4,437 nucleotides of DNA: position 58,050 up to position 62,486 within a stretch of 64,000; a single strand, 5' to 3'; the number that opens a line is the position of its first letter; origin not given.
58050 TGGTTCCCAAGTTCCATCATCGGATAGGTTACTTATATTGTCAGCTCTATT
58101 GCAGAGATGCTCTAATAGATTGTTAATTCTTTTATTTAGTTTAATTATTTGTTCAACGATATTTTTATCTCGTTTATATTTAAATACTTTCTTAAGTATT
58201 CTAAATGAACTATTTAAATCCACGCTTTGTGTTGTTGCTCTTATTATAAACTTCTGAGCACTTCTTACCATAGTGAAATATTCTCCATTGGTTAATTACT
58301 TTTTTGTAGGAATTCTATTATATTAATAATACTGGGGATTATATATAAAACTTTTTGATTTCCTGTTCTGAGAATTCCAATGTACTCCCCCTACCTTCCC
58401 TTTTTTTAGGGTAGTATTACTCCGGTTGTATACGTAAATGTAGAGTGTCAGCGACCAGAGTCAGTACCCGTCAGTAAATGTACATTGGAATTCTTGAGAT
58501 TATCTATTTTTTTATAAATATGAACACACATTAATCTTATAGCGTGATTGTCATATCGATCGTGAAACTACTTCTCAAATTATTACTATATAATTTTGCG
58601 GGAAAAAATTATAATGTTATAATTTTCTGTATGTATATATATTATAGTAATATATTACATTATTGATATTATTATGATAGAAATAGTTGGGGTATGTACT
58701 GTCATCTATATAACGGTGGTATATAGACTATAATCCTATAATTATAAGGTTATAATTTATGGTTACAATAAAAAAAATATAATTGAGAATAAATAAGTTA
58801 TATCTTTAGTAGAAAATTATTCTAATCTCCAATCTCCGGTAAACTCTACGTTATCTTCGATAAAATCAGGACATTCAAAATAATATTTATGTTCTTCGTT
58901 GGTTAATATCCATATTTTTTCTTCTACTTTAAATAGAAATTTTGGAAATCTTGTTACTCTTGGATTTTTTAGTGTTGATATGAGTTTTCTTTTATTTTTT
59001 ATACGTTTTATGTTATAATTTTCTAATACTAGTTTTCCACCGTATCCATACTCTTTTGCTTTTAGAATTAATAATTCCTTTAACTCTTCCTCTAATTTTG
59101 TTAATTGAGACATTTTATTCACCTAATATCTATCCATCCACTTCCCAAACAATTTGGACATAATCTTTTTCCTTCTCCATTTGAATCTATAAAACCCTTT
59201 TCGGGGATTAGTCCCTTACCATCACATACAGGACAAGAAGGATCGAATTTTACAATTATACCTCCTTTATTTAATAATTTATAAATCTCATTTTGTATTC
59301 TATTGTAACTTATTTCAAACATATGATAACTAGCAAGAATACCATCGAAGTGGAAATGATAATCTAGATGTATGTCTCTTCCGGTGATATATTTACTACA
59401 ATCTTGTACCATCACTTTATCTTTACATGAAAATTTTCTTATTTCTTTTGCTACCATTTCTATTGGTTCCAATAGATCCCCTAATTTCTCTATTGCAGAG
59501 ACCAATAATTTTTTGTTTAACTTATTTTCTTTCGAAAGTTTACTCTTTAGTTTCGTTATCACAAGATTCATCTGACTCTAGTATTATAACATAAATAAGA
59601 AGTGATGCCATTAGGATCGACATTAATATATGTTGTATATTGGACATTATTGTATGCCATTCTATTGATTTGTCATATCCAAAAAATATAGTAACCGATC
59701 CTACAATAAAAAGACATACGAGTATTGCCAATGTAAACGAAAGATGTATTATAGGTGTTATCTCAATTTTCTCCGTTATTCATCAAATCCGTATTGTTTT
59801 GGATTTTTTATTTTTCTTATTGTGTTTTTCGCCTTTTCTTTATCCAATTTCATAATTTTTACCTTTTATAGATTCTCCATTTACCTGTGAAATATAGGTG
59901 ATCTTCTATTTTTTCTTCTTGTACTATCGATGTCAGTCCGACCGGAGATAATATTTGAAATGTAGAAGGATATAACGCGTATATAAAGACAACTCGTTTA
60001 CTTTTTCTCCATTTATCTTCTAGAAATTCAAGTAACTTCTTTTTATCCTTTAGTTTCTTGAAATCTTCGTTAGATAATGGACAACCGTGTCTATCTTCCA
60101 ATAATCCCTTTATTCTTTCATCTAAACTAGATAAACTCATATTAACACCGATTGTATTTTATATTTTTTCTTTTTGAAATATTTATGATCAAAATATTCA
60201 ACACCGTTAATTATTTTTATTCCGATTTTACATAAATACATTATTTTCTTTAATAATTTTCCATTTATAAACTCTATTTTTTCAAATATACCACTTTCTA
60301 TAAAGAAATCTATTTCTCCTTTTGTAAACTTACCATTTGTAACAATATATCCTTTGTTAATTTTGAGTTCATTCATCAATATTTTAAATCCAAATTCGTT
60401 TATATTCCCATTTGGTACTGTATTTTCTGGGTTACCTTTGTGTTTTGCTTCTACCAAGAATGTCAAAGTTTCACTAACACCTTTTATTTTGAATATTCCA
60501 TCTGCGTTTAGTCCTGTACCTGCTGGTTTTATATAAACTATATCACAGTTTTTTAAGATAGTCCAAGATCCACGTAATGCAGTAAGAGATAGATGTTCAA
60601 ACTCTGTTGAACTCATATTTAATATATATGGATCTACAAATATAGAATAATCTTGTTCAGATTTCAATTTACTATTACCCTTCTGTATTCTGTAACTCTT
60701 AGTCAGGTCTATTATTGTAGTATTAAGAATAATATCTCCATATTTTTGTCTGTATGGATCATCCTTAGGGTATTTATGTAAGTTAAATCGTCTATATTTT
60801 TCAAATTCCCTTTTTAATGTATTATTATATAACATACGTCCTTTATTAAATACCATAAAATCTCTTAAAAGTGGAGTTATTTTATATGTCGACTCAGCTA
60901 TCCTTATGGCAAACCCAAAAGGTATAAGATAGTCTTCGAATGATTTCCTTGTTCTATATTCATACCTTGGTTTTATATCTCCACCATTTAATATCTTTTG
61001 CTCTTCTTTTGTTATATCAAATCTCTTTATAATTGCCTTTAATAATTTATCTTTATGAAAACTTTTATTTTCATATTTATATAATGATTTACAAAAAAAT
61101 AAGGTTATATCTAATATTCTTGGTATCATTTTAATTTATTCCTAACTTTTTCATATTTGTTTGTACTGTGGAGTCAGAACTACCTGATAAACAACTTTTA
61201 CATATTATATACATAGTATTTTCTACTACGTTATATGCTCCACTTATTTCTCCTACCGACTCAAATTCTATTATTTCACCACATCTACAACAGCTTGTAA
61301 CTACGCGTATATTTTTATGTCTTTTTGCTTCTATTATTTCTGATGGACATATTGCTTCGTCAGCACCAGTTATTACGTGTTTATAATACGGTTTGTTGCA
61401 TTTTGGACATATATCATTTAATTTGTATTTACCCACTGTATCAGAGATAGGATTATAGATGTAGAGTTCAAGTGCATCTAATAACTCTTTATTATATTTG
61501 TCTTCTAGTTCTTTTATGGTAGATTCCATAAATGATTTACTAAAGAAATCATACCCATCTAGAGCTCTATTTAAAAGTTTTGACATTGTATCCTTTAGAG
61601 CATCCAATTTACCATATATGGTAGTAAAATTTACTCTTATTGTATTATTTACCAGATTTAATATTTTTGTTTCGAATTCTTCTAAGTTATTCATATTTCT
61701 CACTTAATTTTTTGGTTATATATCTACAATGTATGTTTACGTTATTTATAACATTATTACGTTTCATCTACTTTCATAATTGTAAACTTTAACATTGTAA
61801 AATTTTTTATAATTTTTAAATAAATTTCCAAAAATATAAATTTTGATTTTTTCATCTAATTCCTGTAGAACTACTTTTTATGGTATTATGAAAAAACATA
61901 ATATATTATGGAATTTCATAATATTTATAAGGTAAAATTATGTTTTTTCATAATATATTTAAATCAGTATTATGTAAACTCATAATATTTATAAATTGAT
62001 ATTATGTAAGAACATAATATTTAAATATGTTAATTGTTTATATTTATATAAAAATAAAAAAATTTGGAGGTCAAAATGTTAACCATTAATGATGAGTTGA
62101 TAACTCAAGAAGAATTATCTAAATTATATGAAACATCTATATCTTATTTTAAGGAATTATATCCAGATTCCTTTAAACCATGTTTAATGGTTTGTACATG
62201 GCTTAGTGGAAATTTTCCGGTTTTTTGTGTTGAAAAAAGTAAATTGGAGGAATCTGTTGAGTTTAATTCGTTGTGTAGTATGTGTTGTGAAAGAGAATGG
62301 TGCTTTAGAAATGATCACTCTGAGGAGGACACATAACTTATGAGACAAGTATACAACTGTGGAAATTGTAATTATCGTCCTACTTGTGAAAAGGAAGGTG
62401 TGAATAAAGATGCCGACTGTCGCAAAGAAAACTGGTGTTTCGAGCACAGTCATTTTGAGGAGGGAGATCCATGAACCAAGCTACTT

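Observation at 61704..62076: Second strand-switch region with palindromic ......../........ iteron array and strong Shine-Dalgarno-led small-gene operon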

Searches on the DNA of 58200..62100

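Call 79: search_rna_families(source=window, start=58200, end=62100, threshold=evalue, max_evalue=1)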
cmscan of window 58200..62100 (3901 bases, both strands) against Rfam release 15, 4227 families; matches with E-value up to 1: 0.
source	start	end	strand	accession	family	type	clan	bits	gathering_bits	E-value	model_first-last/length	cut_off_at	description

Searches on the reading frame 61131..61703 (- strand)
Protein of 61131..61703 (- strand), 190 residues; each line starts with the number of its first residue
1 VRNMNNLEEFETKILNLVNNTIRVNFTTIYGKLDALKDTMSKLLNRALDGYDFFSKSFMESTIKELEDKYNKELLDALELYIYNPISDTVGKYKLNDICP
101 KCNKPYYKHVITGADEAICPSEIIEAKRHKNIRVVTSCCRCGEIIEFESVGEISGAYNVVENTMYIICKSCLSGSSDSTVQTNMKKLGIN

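Call 11: search_protein_families(library=pfam, proteins=[window:61131-61703:-], max_evalue=0.1)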
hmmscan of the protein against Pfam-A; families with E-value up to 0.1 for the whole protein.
window:61131-61703:- (190 aa): 2 families
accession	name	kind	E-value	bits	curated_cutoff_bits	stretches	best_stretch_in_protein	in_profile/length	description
PF06449.16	YMF19_C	-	0.00051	20.3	25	1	147-177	12-42/51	ATP synthase YMF19, C-terminal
PF12289.13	Rotavirus_VP1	-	0.019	14.5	30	1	70-147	207-281/315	Rotavirus VP1 C-terminal domain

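Call 17: find_related_loci(query=window:61131-61703:-, collection=viral_contigs, flank=6000)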
Query window:61131-61703:- (190 aa) in viral_contigs; peptide patterns used: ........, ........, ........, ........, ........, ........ (x = any residue, [..] = any of these).
53 stretches matched a pattern, but none encodes a relative of the query by tblastn (E <= 1e-3).

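Call 19: find_encoding_contigs(protein=window:61131-61703:-, flank=10000, max_places=6)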
Protein window:61131-61703:- (190 aa): no gene with exactly this product is on record in the collection.

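Call 20: find_encoding_contigs(protein=window:61131-61691:-, flank=10000, max_places=6)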
Protein window:61131-61691:- (186 aa): no gene with exactly this product is on record in the collection.

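Call 26: search_protein_families(library=ncbifam, proteins=[window:61131-61691:-], max_evalue=0.01)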
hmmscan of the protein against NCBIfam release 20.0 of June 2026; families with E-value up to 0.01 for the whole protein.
window:61131-61691:- (186 aa): 0 families

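Call 35: find_homologous_proteins(query=window:61131-61691:-, max_evalue=0.001)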
Query window:61131-61691:- (186 aa): 1 proteins with E <= 0.001 among 69 candidates.
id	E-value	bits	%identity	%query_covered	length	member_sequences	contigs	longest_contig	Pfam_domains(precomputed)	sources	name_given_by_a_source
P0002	2.7e-118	410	100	100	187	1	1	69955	-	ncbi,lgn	-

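Call 75: predict_structure(protein=P0002)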
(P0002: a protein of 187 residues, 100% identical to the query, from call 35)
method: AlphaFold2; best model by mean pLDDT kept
length: 187 residues; sequences in the alignment: 1
mean_pLDDT: 43.2   pTM: 0.36
mean pLDDT of the five models: 43.2, 42.9, 42.0, 34.3, 34.1
residues with pLDDT >= 90: 0; 70-90: 0; 50-70: 48; < 50: 139
segments of 3 or more residues with pLDDT < 50: 1-34, 49-51, 67-75, 94-171, 184-187
pLDDT, mean of each block of 10 residues (from residue 1): 42 36 38 51 50 51 51 51 55 46 42 37 29 28 32 33 46 56 48
secondary structure, 60 per line:
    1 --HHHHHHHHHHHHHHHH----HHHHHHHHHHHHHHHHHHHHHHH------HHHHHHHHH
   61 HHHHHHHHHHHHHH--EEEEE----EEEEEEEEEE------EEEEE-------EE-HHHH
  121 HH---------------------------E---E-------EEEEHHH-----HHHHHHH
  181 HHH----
elements in order: H3-18 H23-45 H52-74 E77-81 E86-95 E102-106 H117-122 E162-165 H174-183

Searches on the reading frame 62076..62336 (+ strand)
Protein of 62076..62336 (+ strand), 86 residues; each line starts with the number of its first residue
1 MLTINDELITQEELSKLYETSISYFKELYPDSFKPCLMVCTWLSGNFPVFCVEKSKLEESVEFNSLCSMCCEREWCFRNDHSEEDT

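Call 11: search_protein_families(library=pfam, proteins=[window:62076-62336:+], max_evalue=0.1)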
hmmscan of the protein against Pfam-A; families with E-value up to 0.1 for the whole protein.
window:62076-62336:+ (86 aa): 0 families

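Call 46: search_protein_families(library=pfam, alignment_id=A3, max_evalue=0.01)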
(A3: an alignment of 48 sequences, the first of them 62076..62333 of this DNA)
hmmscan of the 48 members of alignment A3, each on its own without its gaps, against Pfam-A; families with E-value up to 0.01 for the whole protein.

A. member 1, window:62076-62333:+ (86 aa): 0 families

B. families by the number of members that match (of 48 scanned): 17 families
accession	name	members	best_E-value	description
PF05050.19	Methyltransf_21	1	7.7e-09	Methyltransferase FkbM domain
PF01978.25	TrmB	1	1.5e-08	Sugar-specific transcriptional regulator TrmB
PF04471.18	Mrr_cat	1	1.4e-06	Restriction endonuclease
PF10751.14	DUF2535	1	0.00013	Protein of unknown function (DUF2535)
PF06449.16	YMF19_C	1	0.00051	ATP synthase YMF19, C-terminal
PF24583.1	DUF7610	1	0.00071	Domain of unknown function (DUF7610)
PF04108.17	ATG17_like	1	0.00089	Autophagy protein ATG17-like domain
PF06103.16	DUF948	1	0.0013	Bacterial protein of unknown function (DUF948)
PF16854.11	VPS53_C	1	0.0019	Vacuolar protein sorting-associated protein 53 C-terminus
PF18262.7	PhetRS_B1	1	0.0024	Phe-tRNA synthetase beta subunit B1 domain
PF09397.16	FtsK_gamma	1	0.0027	Ftsk gamma domain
PF18349.7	PAZ_4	1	0.0028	PAZ domain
PF11932.13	DUF3450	1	0.0029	Protein of unknown function (DUF3450)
PF24657.1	DUF7646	1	0.0031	Domain of unknown function (DUF7646)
PF21476.4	PF0610-like_N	1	0.0033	PF0610-like, N-terminal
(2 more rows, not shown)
